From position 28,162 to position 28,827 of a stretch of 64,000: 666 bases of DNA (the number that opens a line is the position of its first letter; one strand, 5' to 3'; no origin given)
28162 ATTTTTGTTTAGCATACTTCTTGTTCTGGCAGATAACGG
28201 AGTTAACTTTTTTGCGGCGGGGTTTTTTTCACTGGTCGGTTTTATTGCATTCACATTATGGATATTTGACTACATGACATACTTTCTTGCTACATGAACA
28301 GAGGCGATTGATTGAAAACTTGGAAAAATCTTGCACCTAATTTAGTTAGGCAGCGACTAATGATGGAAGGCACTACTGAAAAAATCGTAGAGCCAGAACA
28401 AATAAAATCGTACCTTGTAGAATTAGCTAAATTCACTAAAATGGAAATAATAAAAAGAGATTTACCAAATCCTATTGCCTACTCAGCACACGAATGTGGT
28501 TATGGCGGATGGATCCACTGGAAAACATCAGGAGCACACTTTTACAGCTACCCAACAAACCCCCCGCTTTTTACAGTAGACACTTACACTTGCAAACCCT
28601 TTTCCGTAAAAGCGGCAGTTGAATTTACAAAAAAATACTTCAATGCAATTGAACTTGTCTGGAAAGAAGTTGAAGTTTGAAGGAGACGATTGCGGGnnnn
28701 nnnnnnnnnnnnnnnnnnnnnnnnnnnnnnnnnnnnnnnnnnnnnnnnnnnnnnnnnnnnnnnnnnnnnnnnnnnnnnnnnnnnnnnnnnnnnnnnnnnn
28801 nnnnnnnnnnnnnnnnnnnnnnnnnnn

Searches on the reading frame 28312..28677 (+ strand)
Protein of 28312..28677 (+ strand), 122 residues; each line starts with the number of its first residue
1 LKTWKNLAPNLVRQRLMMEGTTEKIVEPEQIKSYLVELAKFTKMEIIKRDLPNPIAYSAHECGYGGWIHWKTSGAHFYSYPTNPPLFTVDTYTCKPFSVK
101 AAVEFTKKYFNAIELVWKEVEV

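Call 84: search_protein_families(library=pfam, proteins=[window:28312-28677:+], max_evalue=0.001)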
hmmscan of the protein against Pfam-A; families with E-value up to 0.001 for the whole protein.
window:28312-28677:+ (122 aa): 1 family
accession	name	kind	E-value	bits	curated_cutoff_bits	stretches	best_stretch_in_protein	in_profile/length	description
PF02675.21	AdoMet_dc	-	1.1e-06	29.4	25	1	21-120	10-104/107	S-adenosylmethionine decarboxylase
